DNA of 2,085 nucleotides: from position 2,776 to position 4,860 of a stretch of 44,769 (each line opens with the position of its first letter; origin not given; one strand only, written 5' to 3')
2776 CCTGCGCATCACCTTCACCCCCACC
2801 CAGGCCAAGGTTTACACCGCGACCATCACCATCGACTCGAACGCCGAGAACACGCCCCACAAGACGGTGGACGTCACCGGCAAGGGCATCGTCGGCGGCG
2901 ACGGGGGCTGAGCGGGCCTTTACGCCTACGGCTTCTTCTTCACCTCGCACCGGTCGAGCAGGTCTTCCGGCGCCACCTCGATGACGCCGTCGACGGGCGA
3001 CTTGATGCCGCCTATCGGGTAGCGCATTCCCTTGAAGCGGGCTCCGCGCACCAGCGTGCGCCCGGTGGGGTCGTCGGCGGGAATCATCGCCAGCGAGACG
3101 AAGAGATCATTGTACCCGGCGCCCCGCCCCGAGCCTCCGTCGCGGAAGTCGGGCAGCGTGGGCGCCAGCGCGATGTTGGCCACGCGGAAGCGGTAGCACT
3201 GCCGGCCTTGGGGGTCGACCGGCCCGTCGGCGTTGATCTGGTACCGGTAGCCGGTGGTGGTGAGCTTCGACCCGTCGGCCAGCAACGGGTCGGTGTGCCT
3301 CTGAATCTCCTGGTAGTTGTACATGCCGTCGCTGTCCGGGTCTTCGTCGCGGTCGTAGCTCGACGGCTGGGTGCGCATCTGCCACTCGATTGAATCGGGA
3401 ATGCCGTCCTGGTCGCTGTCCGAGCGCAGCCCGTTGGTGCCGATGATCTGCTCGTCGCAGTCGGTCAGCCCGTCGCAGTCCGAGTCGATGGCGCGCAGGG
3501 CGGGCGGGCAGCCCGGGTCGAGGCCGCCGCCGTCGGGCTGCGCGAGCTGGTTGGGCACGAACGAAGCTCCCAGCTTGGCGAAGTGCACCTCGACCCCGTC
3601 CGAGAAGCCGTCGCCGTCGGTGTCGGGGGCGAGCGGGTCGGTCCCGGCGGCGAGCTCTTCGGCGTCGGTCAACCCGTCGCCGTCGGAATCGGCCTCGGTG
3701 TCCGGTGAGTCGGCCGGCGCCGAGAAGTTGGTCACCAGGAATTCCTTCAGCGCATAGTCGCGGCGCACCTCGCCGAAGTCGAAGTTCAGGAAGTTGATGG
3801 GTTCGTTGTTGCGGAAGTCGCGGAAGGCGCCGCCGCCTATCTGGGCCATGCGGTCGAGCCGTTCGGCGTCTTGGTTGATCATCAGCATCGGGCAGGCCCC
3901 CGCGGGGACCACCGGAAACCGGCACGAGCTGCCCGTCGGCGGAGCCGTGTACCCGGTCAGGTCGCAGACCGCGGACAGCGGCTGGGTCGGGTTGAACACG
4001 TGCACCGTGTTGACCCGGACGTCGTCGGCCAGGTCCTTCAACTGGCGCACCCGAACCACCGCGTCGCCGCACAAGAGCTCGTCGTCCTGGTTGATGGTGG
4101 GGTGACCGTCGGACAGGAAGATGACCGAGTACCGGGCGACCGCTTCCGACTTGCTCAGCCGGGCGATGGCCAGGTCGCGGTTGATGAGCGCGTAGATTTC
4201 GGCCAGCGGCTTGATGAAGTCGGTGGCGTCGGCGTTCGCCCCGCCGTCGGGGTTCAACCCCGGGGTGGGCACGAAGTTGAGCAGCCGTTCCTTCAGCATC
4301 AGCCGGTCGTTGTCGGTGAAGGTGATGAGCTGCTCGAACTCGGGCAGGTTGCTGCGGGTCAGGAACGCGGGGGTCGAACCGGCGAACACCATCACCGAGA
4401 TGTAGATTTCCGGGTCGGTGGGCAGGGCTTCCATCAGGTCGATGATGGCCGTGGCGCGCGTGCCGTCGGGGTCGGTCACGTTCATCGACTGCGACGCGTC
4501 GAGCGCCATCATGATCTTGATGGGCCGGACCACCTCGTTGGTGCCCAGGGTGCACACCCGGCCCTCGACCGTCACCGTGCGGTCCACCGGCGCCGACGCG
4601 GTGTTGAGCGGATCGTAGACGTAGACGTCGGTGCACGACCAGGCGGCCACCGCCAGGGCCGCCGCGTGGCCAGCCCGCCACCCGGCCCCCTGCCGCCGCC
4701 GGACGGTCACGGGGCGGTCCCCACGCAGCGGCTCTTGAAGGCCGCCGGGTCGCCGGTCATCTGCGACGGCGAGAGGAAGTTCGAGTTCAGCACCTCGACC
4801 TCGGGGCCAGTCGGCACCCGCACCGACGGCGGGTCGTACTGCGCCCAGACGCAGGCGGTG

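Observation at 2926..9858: Tandem array of three paralogous VWA + TSP3 lipoproteins sharing a private C-terminal domain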

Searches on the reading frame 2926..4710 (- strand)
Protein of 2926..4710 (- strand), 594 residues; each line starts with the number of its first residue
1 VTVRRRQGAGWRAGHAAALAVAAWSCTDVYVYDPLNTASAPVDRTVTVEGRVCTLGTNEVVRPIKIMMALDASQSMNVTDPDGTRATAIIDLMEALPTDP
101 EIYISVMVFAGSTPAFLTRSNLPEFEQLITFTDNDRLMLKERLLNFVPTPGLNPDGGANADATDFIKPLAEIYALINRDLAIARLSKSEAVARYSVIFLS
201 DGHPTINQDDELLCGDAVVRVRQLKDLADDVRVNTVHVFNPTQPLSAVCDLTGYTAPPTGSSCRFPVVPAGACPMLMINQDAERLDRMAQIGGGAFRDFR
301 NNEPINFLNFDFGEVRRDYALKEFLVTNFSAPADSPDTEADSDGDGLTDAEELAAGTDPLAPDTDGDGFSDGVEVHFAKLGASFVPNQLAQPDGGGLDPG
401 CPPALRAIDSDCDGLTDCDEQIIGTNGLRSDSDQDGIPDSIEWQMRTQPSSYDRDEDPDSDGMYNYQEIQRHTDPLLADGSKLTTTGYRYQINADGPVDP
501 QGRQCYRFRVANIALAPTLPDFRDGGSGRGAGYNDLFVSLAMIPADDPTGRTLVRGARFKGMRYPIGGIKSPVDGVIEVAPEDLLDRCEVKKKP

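Call 3: search_protein_families(library=pfam, proteins=[window:2926-4710:-], max_evalue=0.01)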
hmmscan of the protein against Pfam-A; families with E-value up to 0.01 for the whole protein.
window:2926-4710:- (594 aa): 1 family
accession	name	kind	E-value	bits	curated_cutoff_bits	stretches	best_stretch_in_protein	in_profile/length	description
PF18884.5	TSP3_bac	-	2e-21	75.9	25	2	341-362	1-22/22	Bacterial TSP3 repeat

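Call 4: search_protein_families(library=ncbifam, proteins=[window:2926-4710:-], max_evalue=0.01)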
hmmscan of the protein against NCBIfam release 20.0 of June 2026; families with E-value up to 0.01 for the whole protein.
window:2926-4710:- (594 aa): 2 families
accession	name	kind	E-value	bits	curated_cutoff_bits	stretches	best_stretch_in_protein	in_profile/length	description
NF047639.1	throspo3_MtsD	equivalog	1.7e-41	142.1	800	2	220-544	273-590/651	cell-cell cohesion protein MtsD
NF033765.2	gliding_CglD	equivalog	5.9e-12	44.2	400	1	338-445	204-302/1124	adventurous gliding motility lipoprotein CglD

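Call 27: find_homologous_proteins(query=window:2926-4710:-, max_evalue=0.00001)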
Query window:2926-4710:- (594 aa): 851 proteins with E <= 0.00001 among 8000 candidates; the best 120 are listed.
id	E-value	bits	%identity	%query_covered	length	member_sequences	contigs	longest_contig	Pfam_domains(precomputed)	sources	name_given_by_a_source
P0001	0.0e+0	1361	100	100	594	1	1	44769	PF18884.6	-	-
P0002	5.3e-287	971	74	96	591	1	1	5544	PF18884.6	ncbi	ncbi:MAG: vWA domain-containing protein [Myxococcaceae bacterium]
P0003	5.1e-281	951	71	99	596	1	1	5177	PF18884.6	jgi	jgi:hypothetical protein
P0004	2.2e-271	920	70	95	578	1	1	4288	PF18884.6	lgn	-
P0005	8.7e-265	898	67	95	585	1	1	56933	PF18884.6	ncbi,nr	ncbi:MAG: VWA domain-containing protein [Myxococcales bacterium]|nr:VWA domain-containing protein [M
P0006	3.9e-261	886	67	98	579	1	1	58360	PF18884.6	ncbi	-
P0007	2.1e-260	883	67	95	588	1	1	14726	PF18884.6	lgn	-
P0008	3.1e-258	876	67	97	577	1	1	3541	PF18884.6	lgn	-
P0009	3.2e-252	856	65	95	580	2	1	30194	PF18884.6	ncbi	ncbi:MAG: VWA domain-containing protein [Myxococcota bacterium]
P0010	6.3e-247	839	66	96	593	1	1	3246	PF18884.6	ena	-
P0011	5.8e-243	826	64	95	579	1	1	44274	PF13519.13,PF18884.6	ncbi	-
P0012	1.1e-239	815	63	96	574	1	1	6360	PF18884.6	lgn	-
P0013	1.7e-239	814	62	98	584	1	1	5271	PF18884.6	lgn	-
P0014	9.7e-237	805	63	96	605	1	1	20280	PF18884.6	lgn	-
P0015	3.3e-232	790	62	95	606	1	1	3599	PF18884.6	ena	-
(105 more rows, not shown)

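Call 32: search_solved_structures(query=A2, max_evalue=0.01)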
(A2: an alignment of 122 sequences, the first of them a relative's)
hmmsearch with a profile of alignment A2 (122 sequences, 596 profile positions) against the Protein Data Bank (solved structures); distinct sequences matched with E-value up to 0.01: 3.
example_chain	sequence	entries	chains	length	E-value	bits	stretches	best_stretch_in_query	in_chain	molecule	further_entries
6mi5_X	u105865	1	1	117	0.0053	18.4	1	396-463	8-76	Lanmodulin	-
8fns_A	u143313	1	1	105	0.0056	18.3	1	398-463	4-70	EF-hand domain-containing protein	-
3txa_A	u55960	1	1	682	0.0099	17.5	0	42-109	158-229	Cell wall surface anchor family protein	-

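Call 41: predict_structure(alignment_id=A2)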
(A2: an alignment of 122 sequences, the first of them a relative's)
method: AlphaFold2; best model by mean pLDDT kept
length: 594 residues; sequences in the alignment: 122
mean_pLDDT: 90.1   pTM: 0.83
mean pLDDT of the five models: 90.1, 89.4, 88.4, 88.3, 87.5
residues with pLDDT >= 90: 435; 70-90: 108; 50-70: 34; < 50: 17
segments of 3 or more residues with pLDDT < 50: 1-3, 28-40
pLDDT, mean of each block of 10 residues (from residue 1): 49 69 59 44 87 94 96 88 91 95 96 92 97 95 82 57 89 97 84 96 90 96 94 96 90 87 88 91 97 96 89 92 98 96 97 98 96 97 95 88 94 96 95 97 97 97 97 95 90 97 98 96 82 97 92 95 91 95 93 76
secondary structure, 60 per line:
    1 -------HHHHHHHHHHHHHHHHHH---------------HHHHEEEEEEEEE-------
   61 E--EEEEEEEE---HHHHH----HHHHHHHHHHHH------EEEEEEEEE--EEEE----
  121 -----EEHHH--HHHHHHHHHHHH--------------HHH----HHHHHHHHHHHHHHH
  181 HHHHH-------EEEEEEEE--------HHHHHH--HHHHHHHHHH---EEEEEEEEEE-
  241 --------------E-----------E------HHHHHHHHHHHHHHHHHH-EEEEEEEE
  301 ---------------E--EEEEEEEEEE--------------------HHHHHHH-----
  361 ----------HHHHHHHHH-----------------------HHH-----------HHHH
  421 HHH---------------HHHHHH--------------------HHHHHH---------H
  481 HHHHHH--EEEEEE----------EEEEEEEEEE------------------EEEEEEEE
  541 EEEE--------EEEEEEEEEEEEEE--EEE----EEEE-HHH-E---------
elements in order: H8-25 H41-44 E45-53 E64-71 H75-79 H84-95 E102-110 E113-116 H133-144 H166-185 E193-200 H209-214 H217-226 E230-239 H274-291 E293-300 E319-328 H349-355 H371-379 H417-423 H439-444 H465-470 H480-486 E489-494 E505-514 E533-544 E553-566 E569-571 E576-579

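Call 44: fold_search(model_id=the predicted structure, library=pdb)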
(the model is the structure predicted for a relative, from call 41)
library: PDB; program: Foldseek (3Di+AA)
matches with E <= 10: 577; with E <= 0.001: 66
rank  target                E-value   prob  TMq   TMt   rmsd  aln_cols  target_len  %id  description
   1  9c4f_I                7.0e-08  1.00  0.25  0.70   4.3       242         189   14  Infectious B19V capsid (released 2024-10-16)
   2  9u60_B                1.1e-07  1.00  0.20  0.28   6.0       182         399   18  C3 convertases zymogen C4b2 in loading state (released 2026-01-14)
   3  4hql_B                6.7e-07  1.00  0.22  0.45   7.6       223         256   16  Crystal structure of magnesium-loaded Plasmodium vivax TRAP protein (released 2012-12-26)
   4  2i6q_A                8.5e-07  1.00  0.24  0.28   5.4       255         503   15  Complement component C2a (released 2006-10-17)
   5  6fpy_A                9.0e-07  1.00  0.27  0.27   7.7       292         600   11  Inter-alpha-inhibitor heavy chain 1, wild type (released 2019-02-27)
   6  6fpz_A                1.1e-06  1.00  0.27  0.27   7.5       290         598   11  Inter-alpha-inhibitor heavy chain 1, D298A (released 2019-02-27)
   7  9qpy_E                1.1e-06  1.00  0.23  0.26   5.6       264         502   13  Structure of the Complement classical and lectin pathway C3 convertase (released 2025-12-24)
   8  6fpy_B                1.1e-06  1.00  0.27  0.26   7.8       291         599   12  Inter-alpha-inhibitor heavy chain 1, wild type (released 2019-02-27)
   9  2odp_A                1.1e-06  1.00  0.20  0.24   5.2       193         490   18  Complement component C2a, the catalytic fragment of C3- and C5-convertase of human complement (released 2007-02-06)
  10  2odq_A                1.2e-06  1.00  0.21  0.25   5.1       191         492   16  Complement component C2a, the catalytic fragment of C3- and C5-convertase of human complement (released 2007-02-06)
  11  3n2n_A                1.8e-06  1.00  0.24  0.66   4.3       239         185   13  The Crystal Structure of Tumor Endothelial Marker 8 (TEM8) extracellular domain (released 2011-01-05)
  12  9u61_B                1.9e-06  1.00  0.20  0.22   6.2       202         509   19  CP/MBL pathways C3 convertase C4b2a and C3 complex (released 2026-01-14)
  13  8fzu_A                2.8e-06  1.00  0.23  0.49   5.0       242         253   13  The von Willebrand factor A domain of human capillary morphogenesis gene II, flexibly fused to the 1TEL crystallizatio (released 2023-07-19)
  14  9qk2_E                3.1e-06  1.00  0.20  0.23   5.7       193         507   17  Structure of the Complement classical and lectin pathway C3 convertase in complex with substrate C3 (released 2025-12-24)
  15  1rrk                  4.2e-06  1.00  0.20  0.24   5.9       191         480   14  Crystal Structure Analysis of the Bb segment of Factor B (released 2004-12-14)
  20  1dzi_A                1.1e-05  1.00  0.23  0.63   5.4       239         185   12  integrin alpha2 I domain / collagen complex (released 2001-03-01)
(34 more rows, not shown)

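Call 52: find_related_loci(query=A2, collection=genome_contigs, flank=10000)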
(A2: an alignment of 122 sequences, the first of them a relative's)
Query A2 (594 aa) in genome_contigs; peptide patterns used: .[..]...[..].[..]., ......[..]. (x = any residue, [..] = any of these).
193 stretches matched a pattern; 135 encode a relative of the query (tblastn E <= 1e-3); the best 80 are kept; 80 distinct loci.
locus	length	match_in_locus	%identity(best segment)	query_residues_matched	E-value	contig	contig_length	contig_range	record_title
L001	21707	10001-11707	68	18-588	0e+0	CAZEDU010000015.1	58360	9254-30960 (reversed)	MAG TPA_asm: uncultured Myxococcaceae bacterium isolate binchicken_co179_59 genome assembly, contig: NODE_1707_length_58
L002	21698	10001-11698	67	26-592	0e+0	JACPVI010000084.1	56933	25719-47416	MAG: Myxococcales bacterium isolate NC_groundwater_780_Ag_S2p5_69_11 JBCH_GD18_4_SO25_S179_scaffold_912586, whole genome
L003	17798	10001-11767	59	4-588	0e+0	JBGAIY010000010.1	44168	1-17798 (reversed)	MAG: Myxococcaceae bacterium isolate MAG_MBR_H125.17 MBRH125-17_opera_contig_2394, whole genome shotgun sequence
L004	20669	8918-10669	59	13-588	0e+0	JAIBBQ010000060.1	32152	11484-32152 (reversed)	MAG: Myxococcaceae bacterium isolate SSF41 NODE_25782_length_32152_cov_18.690648, whole genome shotgun sequence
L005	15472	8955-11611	61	16-594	0e+0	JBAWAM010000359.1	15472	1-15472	MAG: Myxococcaceae bacterium isolate MFD05674_ilm_asm_bin19 k127_225120, whole genome shotgun sequence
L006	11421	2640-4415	57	1-588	0e+0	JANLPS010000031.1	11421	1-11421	MAG: Archangium sp. isolate OTE_38_metabat_310 OTE_38_k141_901002, whole genome shotgun sequence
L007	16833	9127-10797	61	23-591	0e+0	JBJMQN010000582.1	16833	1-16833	MAG: Myxococcaceae bacterium isolate H3_16_all_fractions_metab_maxbC_136_66_0 k255_7104780, whole genome shotgun sequenc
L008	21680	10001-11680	60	13-589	0e+0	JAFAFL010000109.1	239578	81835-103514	MAG: Proteobacteria bacterium isolate OH_SBlB_171 k127_1641017, whole genome shotgun sequence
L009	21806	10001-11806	59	9-594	0e+0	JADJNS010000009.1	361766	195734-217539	MAG: Archangiaceae bacterium isolate EsbW_18-Q3-R4-48_MAXAC.252 tig00004804-10-3608510, whole genome shotgun sequence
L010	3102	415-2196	58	4-591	0e+0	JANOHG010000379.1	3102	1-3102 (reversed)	MAG: Archangiaceae bacterium isolate SOY_64_concoct_227 SOY_64_k141_1610147, whole genome shotgun sequence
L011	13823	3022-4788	59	12-592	0e+0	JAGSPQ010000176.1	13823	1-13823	MAG: Myxococcaceae bacterium isolate CTSoil_096 scaffold_13233, whole genome shotgun sequence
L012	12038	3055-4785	59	19-588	0e+0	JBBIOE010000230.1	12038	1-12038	MAG: Archangiaceae bacterium isolate PLS170224_bin_272 NODE_2513_length_12038_cov_3.38217, whole genome shotgun sequence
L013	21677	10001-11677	60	25-594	0e+0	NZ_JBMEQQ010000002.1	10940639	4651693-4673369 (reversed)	Archangium gephyra strain PVMSAZ contig_1, whole genome shotgun sequence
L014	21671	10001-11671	60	24-591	0e+0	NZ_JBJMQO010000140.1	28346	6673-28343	MAG: Archangium sp. isolate H3_16_all_fractions_metab_conc_11_70_0 k255_8251798, whole genome shotgun sequence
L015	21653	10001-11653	60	26-588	0e+0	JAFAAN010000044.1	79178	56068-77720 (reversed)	MAG: Proteobacteria bacterium isolate OH_PFB_83 k127_969380, whole genome shotgun sequence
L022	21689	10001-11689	59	13-588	0e+0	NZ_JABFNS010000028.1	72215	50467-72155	Myxococcus xanthus strain AM003 NODE_28_length_72215_cov_39.7438, whole genome shotgun sequence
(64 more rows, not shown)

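Call 95: search_protein_families(library=ncbifam, proteins=[L022:11722-14112:+, L022:2253-4691:+, L022:4837-6465:+, L022:9923-11725:+], max_evalue=0.001)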
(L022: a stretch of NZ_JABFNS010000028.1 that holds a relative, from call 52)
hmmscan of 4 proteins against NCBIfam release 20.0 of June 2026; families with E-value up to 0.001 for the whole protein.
L022:11722-14112:+ (796 aa): 0 families

L022:2253-4691:+ (812 aa): 1 family
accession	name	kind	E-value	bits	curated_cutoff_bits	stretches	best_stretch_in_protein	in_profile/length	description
NF052342.1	hydrazine_BC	exception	4.4e-05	21.9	1250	0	508-540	346-378/690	hydrazine synthase subunit beta-gamma fusion subunit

L022:4837-6465:+ (542 aa): 2 families
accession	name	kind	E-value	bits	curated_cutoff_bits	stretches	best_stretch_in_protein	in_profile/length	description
NF047639.1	throspo3_MtsD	equivalog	5.5e-27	94.2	800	2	359-476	456-573/651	cell-cell cohesion protein MtsD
NF033765.2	gliding_CglD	equivalog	5.4e-10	37.7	400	1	309-423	176-299/1124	adventurous gliding motility lipoprotein CglD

L022:9923-11725:+ (600 aa): 2 families
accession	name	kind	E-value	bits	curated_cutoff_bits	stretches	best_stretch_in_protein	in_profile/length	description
NF047639.1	throspo3_MtsD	equivalog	2.1e-42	145.1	800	2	284-540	332-585/651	cell-cell cohesion protein MtsD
NF033765.2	gliding_CglD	equivalog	2.1e-11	42.4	400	1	340-442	206-299/1124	adventurous gliding motility lipoprotein CglD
